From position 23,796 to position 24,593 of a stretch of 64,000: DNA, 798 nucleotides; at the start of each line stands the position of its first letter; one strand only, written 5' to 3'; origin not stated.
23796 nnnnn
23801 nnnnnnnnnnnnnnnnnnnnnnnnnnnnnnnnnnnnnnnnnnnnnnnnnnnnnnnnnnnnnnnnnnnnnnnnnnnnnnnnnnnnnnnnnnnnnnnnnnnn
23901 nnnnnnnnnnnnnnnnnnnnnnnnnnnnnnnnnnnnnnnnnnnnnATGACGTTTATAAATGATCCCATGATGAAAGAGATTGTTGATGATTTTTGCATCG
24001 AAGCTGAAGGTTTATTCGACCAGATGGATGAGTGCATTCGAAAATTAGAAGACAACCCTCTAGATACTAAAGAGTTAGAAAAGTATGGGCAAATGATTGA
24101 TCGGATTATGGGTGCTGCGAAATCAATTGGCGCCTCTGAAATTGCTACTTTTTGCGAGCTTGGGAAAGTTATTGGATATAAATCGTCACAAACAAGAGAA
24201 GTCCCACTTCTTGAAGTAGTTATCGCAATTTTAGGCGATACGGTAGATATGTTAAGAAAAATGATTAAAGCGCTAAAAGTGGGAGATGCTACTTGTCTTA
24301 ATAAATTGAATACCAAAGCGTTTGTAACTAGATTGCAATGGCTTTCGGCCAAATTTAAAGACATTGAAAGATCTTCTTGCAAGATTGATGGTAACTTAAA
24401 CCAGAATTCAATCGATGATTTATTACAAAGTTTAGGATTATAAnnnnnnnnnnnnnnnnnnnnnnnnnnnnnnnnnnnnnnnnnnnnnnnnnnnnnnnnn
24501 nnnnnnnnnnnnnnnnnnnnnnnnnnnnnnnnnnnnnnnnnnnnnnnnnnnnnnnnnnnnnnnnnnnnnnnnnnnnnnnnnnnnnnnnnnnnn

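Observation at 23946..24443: Hpt-like protein with zero histidines and a CheZ-type CheY-binding tail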

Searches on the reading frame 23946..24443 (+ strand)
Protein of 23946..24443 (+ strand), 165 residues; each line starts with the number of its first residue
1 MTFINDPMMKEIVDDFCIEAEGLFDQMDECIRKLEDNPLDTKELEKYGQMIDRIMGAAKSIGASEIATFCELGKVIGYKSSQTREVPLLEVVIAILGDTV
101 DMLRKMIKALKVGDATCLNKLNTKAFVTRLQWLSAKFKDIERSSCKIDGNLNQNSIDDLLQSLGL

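Call 4: search_protein_families(library=pfam, proteins=[window:23946-24443:+], max_evalue=1)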
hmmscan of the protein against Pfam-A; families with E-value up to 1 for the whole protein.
window:23946-24443:+ (165 aa): 3 families
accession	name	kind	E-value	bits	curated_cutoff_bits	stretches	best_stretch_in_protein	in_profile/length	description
PF01627.28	Hpt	-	0.00059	20.5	24.6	1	23-72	6-54/84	Hpt domain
PF18829.7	Importin_rep_6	-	0.14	12.9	23.9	0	24-56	6-38/110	Importin repeat 6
PF21716.3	dnstrm_HI1420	-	0.17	12.2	27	1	49-96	32-79/90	Probable addiction module antidote protein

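Call 5: search_protein_families(library=ncbifam, proteins=[window:23946-24443:+], max_evalue=1)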
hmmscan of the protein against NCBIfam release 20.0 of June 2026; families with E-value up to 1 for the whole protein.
window:23946-24443:+ (165 aa): 0 families

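Call 6: search_solved_structures(query=window:23946-24443:+, max_evalue=10, show_alignments=3)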
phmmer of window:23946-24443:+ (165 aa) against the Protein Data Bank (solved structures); distinct sequences matched with E-value up to 10: 6.
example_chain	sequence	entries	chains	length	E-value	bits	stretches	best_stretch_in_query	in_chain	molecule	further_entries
2ld6_A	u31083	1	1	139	0.0095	19.4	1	8-110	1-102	Chemotaxis protein CheA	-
1tqg_A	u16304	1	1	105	0.05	17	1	16-108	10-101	Chemotaxis protein cheA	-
8rqg_B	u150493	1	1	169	0.43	14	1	22-78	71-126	Histidine-containing phosphotransfer protein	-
8rqj_B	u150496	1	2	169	0.93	12.9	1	22-79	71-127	HPt domain-containing protein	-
2m8r_A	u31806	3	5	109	0.95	12.9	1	26-98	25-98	Syntaxin-1A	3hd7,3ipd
8pbw_B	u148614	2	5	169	1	12.8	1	22-78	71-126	HPt domain-containing protein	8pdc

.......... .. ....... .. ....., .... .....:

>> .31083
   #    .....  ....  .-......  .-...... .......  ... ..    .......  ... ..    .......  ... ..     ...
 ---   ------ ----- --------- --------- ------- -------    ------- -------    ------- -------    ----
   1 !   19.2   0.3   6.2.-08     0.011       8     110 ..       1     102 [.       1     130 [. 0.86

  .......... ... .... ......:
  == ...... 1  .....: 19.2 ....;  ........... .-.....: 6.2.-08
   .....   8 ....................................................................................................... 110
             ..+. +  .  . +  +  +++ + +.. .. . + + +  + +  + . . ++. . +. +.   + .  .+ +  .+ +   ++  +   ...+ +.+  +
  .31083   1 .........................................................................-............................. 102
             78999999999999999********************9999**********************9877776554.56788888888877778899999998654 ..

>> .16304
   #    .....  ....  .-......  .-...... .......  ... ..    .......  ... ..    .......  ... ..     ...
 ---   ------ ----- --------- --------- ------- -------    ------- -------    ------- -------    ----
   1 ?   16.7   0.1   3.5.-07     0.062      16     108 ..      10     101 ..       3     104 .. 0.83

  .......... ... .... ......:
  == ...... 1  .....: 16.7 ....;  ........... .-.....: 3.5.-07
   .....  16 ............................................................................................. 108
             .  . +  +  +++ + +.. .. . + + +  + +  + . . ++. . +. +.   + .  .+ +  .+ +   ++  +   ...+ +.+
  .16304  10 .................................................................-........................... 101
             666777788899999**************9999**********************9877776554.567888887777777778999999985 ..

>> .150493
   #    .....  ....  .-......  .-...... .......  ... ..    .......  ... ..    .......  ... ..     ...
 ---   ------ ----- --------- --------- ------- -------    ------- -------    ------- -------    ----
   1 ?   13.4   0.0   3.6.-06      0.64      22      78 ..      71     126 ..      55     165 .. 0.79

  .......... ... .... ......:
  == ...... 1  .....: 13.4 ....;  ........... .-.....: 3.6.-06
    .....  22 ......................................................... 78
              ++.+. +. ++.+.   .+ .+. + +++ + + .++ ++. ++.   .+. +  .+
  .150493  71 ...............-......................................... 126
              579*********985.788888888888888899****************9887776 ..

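Call 7: find_homologous_proteins(query=window:23946-24443:+, max_evalue=0.001)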
Query window:23946-24443:+ (165 aa): 425 proteins with E <= 0.001 among 452 candidates; the best 120 are listed.
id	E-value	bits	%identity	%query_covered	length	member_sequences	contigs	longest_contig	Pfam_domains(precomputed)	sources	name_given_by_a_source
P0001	6.7e-102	356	100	100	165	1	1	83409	-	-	-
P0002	7.0e-95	333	93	100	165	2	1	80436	-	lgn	-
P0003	1.1e-94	333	93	100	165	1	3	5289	-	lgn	-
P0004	4.4e-94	331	92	100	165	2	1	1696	-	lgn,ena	-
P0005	1.5e-93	329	92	100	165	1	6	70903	-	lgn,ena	-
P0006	3.8e-93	328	92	100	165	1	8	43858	-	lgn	-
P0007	1.7e-91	322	90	100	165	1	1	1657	-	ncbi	-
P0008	2.9e-90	318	88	100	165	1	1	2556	-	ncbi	-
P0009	7.6e-90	317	88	100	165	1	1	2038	-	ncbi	-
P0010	1.2e-89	316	88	100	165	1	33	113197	-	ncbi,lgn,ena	-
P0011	1.1e-88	313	87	100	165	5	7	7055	-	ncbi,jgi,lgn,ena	jgi:chemotaxis protein histidine kinase CheA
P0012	5.8e-84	298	84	100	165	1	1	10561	-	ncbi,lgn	-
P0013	2.3e-82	293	82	100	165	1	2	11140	-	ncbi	-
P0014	1.3e-73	264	72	100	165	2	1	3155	-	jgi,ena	-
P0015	1.2e-72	261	73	100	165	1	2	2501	PF01627.29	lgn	-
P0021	5.4e-71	256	72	100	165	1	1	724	PF01627.29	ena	-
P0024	1.0e-70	255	71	100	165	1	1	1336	PF01627.29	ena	-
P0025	1.1e-70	255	72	100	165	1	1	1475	PF01627.29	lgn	-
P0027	3.3e-70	253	70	100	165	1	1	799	PF01627.29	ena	-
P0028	4.8e-70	253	70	100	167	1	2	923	PF01627.29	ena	-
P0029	4.8e-70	253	72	100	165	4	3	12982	PF01627.29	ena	-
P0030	7.3e-70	252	71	100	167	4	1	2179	PF01627.29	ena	-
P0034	2.9e-69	250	71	100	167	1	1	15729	PF01627.29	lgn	-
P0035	4.0e-69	250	69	100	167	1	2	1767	PF01627.29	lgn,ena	-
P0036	6.5e-69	249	70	100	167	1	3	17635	PF01627.29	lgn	-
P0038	6.5e-69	249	71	100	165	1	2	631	PF01627.29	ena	-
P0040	1.0e-68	248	72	100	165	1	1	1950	PF01627.29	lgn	-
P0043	1.3e-68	248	70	100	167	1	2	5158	PF01627.29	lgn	-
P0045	1.5e-68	248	69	100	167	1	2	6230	PF01627.29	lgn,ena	-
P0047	1.5e-68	248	69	100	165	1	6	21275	PF01627.29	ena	-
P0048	1.5e-68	248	70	100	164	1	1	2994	PF01627.29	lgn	-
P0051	2.9e-68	247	70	100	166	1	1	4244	PF01627.29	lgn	-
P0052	3.1e-68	247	70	100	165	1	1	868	PF01627.29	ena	-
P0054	6.0e-68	246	69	100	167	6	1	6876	PF01627.29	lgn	-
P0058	9.9e-68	245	70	100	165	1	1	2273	PF01627.29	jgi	jgi:chemotaxis protein histidine kinase CheA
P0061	1.5e-67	245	68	100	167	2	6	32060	PF01627.29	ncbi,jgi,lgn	jgi:chemotaxis protein histidine kinase CheA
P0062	1.5e-67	244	70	100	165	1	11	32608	PF01627.29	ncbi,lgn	-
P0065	2.6e-67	244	69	100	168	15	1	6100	PF01627.29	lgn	-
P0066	2.7e-67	244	69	100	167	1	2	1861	PF01627.29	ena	-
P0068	2.8e-67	244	70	100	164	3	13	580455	PF01627.29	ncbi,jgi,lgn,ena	-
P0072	4.2e-67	243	68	100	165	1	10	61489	PF01627.29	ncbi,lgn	-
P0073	4.5e-67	243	69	100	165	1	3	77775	PF01627.29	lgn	-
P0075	4.9e-67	243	68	100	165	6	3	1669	PF01627.29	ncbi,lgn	-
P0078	9.5e-67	242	68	100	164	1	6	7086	PF01627.29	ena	-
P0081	1.6e-66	241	66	100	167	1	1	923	PF01627.29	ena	-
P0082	1.6e-66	241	68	100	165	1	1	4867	PF01627.29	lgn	-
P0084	2.3e-66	241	68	100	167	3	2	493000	PF01627.29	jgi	jgi:chemotaxis protein histidine kinase CheA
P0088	4.3e-66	240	67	100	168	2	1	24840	PF01627.29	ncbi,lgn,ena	-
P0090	5.1e-66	240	66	100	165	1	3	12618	PF01627.29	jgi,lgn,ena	jgi:chemotaxis protein histidine kinase CheA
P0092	5.9e-66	239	67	100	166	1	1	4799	PF01627.29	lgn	-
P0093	6.8e-66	239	68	100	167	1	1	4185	PF01627.29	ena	-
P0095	8.7e-66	239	67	100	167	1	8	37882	PF01627.29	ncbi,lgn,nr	ncbi:MAG: Hpt domain-containing protein [Bacteriovorax sp.]|nr:Hpt domain-containing protein [Bacter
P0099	1.0e-65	239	67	100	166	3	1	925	PF01627.29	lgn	-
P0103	2.2e-65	237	67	100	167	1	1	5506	PF01627.29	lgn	-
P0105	2.4e-65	237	67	100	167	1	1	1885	PF01627.29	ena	-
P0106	2.6e-65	237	68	100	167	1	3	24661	PF01627.29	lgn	-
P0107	2.7e-65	237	68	100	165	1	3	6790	PF01627.29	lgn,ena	-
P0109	3.8e-65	237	67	100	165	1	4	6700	PF01627.29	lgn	-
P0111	3.9e-65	237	68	98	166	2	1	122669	PF01627.29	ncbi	-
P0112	4.0e-65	237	69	100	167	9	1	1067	PF01627.29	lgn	-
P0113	4.5e-65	236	66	98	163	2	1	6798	PF01627.29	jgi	jgi:chemotaxis protein histidine kinase CheA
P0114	5.3e-65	236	69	100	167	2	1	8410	PF01627.29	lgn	-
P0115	5.4e-65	236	66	100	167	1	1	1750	PF01627.29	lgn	-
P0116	6.5e-65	236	67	100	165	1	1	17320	PF01627.29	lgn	-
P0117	6.6e-65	236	66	100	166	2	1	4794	PF01627.29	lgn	-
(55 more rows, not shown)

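Call 15: search_protein_representatives(protein=window:23946-24443:+)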
Query: 165 residues. Proteins with E-value up to 0.001 (for the whole library): 235; up to 1e-10: 107; up to 1e-30: 16. The best 150 are listed.
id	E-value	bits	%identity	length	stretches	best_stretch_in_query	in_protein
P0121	4.1e-47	176.5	55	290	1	3-165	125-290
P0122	8.6e-46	172.2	52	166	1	1-165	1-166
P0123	1.8e-44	167.9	53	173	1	1-150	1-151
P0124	1.8e-39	151.7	46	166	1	1-165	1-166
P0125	5.1e-38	147.0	52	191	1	1-145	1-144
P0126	8.5e-36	139.7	43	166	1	1-165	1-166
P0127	1.1e-34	136.2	50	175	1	3-165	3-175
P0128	3.6e-34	134.5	44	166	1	4-160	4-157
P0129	6.1e-34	133.7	46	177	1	4-157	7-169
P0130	1.0e-33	133.0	48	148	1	1-148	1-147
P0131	2.3e-33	131.8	46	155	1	9-165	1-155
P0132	7.2e-33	130.2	48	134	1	3-133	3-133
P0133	1.4e-32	129.3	45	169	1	3-163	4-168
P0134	2.3e-32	128.6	43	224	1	1-149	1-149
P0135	6.0e-32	127.2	45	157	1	14-165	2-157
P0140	4.0e-28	114.8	42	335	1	6-161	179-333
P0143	7.5e-27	110.7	40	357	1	12-165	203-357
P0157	4.5e-20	88.7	38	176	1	9-165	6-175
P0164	7.0e-17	78.3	33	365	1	8-165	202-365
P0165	7.2e-17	78.3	38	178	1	11-165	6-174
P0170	2.7e-16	76.4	33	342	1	12-163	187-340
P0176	3.0e-15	73.0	40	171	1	10-165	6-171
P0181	6.7e-15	71.9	39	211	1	11-165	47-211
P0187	7.1e-14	68.6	33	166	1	9-165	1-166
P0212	6.7e-12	62.1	30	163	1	14-164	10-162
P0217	1.6e-11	60.9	35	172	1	10-165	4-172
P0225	5.8e-11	59.1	60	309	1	103-165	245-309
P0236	4.0e-10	56.4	34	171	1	6-165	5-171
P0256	6.1e-09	52.5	34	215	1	9-144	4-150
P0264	2.9e-08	50.3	35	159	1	7-138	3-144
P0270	8.8e-08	48.8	33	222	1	9-140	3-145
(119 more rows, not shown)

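Call 19: search_protein_families(library=pfam, proteins=[P0121, P0140, P0143, P0164, P0170, P0225, P0181, P0134, P0256, P0270], max_evalue=0.1)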
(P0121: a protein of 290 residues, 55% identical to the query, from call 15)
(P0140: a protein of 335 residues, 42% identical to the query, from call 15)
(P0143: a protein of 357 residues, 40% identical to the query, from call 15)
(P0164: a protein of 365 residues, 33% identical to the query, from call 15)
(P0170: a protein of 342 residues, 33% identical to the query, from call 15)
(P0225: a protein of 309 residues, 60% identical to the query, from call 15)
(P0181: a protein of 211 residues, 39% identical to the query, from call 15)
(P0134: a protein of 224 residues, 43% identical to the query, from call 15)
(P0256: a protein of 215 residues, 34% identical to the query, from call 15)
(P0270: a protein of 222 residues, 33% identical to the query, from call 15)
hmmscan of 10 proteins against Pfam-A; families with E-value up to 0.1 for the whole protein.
P0121 (290 aa): 1 family
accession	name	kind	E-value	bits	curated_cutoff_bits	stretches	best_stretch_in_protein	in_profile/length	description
PF01627.28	Hpt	-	0.0033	18.1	24.6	1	135-194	3-54/84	Hpt domain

P0140 (335 aa): 3 families
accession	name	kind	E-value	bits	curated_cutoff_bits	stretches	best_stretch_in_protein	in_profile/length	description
PF02404.20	SCF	-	0.00094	19.1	21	1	183-239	71-123/275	Stem cell factor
PF01627.28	Hpt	-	0.041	14.6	24.6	1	184-244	1-53/84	Hpt domain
PF04299.18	FMN_bind_2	-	0.055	13.6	22.4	0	157-228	80-156/168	Putative FMN-binding domain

P0143 (357 aa): 1 family
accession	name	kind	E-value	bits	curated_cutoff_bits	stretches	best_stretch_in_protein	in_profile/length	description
PF01627.28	Hpt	-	0.00078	20.1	24.6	1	213-263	5-54/84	Hpt domain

P0164 (365 aa): 1 family
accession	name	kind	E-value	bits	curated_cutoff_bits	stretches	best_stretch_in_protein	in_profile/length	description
PF04129.18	Vps52_CC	-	0.034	14.3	26.5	0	267-312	6-52/173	Vps52/Sac2 family, coiled-coil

P0170 (342 aa): 3 families
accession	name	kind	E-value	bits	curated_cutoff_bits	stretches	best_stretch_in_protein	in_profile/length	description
PF01627.28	Hpt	-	0.011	16.4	24.6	1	187-257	2-61/84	Hpt domain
PF04983.23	RNA_pol_Rpb1_3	-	0.011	16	28.9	1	56-126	6-75/162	RNA polymerase Rpb1, domain 3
PF04883.17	HK97-gp10_like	-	0.059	14.8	21.4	0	301-331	3-33/78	Bacteriophage HK97-gp10, putative tail-component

P0225 (309 aa): 1 family
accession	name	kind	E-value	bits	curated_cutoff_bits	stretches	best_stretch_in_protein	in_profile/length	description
PF20172.3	DUF6538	-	0.082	13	27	0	82-112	22-51/60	Domain of unknown function (DUF6538)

P0181 (211 aa): 1 family
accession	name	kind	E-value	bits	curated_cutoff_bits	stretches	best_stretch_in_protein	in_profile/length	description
PF04344.18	CheZ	-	0.017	15.4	30.7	1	167-210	164-202/203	Chemotaxis phosphatase, CheZ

P0134 (224 aa): 1 family
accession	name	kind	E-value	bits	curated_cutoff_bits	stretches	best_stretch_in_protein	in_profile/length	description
PF01627.28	Hpt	-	0.01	16.5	24.6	1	22-71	5-53/84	Hpt domain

P0256 (215 aa): 0 families

P0270 (222 aa): 0 families

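Call 23: search_protein_families(library=pfam, alignment_id=A1, max_evalue=1)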
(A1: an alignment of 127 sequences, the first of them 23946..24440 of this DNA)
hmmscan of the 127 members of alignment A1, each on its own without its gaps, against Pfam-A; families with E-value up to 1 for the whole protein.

A. member 1, window:23946-24440:+ (165 aa): 3 families
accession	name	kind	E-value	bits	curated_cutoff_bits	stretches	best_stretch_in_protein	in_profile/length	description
PF01627.28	Hpt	-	0.00059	20.5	24.6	1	23-72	6-54/84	Hpt domain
PF18829.7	Importin_rep_6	-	0.14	12.9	23.9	0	24-56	6-38/110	Importin repeat 6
PF21716.3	dnstrm_HI1420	-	0.17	12.2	27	1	49-96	32-79/90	Probable addiction module antidote protein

B. families by the number of members that match (of 127 scanned): 203 families (the first 25 are shown)
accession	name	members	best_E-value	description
PF01627.28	Hpt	56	2.3e-06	Hpt domain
PF25118.1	EFL1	7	0.022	Elongation factor-like GTPase 1-like domain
PF04344.18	CheZ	6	0.0089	Chemotaxis phosphatase, CheZ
PF21716.3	dnstrm_HI1420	5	0.071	Probable addiction module antidote protein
PF05227.19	CHASE3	4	0.0004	CHASE3 domain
PF25792.1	BREX_BrxC_helical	4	0.04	BREX ATP-binding protein BrxC alpha helical domain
PF24611.2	Spectrin_Anc-1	3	0.002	Nuclear anchorage protein 1, spectrin-like repeat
PF04108.17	ATG17_like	3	0.0029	Autophagy protein ATG17-like domain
PF24615.2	Spectrin_Anc-1_2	3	0.013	Nuclear anchorage protein 1, spectrin repeat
PF06103.16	DUF948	3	0.18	Bacterial protein of unknown function (DUF948)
PF24094.1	DEATH_SH3BP4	2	0.00033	SH3BP4, DEATH domain-like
PF15615.11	TerB_C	2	0.0028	TerB-C domain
PF19174.5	DUF5856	2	0.0063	Family of unknown function (DUF5856)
PF20936.3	GCIP_C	2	0.0067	Grap2 and cyclin-D-interacting, C-terminal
PF04043.20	PMEI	2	0.013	Plant invertase/pectin methylesterase inhibitor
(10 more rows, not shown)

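Call 24: search_solved_structures(query=A1, max_evalue=10, show_alignments=4)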
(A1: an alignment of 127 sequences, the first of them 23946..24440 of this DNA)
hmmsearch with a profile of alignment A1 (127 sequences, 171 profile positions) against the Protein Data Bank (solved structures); distinct sequences matched with E-value up to 10: 42.
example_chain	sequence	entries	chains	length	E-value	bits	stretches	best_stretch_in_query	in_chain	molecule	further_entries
8ugc_A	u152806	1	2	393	1.5e-06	31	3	70-147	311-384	FD15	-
2ld6_A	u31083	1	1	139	7.7e-05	25.5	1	4-125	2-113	Chemotaxis protein CheA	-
8oyx_A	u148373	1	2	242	0.00028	23.7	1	6-110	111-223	De novo designed soluble GPCR-like protein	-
3j96_M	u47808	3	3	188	0.00062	22.6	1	11-76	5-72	Synaptosomal-associated protein 25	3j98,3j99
3j97_M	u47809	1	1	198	0.0008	22.2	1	4-76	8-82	Synaptosomal-associated protein 25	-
1tqg_A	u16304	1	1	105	0.0013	21.5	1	6-87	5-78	Chemotaxis protein cheA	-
8c5v_C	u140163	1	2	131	0.0027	20.5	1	2-57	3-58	Chemotaxis protein CheA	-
1i5n_A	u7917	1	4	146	0.0068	19.2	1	2-75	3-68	CHEMOTAXIS PROTEIN CHEA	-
2lp4_A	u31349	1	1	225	0.025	17.3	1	2-79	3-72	Chemotaxis protein CheA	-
3ted_A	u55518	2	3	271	0.035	16.8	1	21-62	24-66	Chromo domain-containing protein 1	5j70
2xb0_X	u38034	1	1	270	0.036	16.8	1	21-62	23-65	CHROMO DOMAIN-CONTAINING PROTEIN 1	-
6mdm_H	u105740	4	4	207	0.047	16.4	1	4-75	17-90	Synaptosomal-associated protein 25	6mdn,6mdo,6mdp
6ff6_A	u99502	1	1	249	0.074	15.8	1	8-72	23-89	BRIC1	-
6ftx_W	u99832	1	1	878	0.17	14.7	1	21-62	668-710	Chromatin-remodeling ATPase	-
7tn2_W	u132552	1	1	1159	0.17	14.6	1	21-62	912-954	Chromo domain-containing protein 1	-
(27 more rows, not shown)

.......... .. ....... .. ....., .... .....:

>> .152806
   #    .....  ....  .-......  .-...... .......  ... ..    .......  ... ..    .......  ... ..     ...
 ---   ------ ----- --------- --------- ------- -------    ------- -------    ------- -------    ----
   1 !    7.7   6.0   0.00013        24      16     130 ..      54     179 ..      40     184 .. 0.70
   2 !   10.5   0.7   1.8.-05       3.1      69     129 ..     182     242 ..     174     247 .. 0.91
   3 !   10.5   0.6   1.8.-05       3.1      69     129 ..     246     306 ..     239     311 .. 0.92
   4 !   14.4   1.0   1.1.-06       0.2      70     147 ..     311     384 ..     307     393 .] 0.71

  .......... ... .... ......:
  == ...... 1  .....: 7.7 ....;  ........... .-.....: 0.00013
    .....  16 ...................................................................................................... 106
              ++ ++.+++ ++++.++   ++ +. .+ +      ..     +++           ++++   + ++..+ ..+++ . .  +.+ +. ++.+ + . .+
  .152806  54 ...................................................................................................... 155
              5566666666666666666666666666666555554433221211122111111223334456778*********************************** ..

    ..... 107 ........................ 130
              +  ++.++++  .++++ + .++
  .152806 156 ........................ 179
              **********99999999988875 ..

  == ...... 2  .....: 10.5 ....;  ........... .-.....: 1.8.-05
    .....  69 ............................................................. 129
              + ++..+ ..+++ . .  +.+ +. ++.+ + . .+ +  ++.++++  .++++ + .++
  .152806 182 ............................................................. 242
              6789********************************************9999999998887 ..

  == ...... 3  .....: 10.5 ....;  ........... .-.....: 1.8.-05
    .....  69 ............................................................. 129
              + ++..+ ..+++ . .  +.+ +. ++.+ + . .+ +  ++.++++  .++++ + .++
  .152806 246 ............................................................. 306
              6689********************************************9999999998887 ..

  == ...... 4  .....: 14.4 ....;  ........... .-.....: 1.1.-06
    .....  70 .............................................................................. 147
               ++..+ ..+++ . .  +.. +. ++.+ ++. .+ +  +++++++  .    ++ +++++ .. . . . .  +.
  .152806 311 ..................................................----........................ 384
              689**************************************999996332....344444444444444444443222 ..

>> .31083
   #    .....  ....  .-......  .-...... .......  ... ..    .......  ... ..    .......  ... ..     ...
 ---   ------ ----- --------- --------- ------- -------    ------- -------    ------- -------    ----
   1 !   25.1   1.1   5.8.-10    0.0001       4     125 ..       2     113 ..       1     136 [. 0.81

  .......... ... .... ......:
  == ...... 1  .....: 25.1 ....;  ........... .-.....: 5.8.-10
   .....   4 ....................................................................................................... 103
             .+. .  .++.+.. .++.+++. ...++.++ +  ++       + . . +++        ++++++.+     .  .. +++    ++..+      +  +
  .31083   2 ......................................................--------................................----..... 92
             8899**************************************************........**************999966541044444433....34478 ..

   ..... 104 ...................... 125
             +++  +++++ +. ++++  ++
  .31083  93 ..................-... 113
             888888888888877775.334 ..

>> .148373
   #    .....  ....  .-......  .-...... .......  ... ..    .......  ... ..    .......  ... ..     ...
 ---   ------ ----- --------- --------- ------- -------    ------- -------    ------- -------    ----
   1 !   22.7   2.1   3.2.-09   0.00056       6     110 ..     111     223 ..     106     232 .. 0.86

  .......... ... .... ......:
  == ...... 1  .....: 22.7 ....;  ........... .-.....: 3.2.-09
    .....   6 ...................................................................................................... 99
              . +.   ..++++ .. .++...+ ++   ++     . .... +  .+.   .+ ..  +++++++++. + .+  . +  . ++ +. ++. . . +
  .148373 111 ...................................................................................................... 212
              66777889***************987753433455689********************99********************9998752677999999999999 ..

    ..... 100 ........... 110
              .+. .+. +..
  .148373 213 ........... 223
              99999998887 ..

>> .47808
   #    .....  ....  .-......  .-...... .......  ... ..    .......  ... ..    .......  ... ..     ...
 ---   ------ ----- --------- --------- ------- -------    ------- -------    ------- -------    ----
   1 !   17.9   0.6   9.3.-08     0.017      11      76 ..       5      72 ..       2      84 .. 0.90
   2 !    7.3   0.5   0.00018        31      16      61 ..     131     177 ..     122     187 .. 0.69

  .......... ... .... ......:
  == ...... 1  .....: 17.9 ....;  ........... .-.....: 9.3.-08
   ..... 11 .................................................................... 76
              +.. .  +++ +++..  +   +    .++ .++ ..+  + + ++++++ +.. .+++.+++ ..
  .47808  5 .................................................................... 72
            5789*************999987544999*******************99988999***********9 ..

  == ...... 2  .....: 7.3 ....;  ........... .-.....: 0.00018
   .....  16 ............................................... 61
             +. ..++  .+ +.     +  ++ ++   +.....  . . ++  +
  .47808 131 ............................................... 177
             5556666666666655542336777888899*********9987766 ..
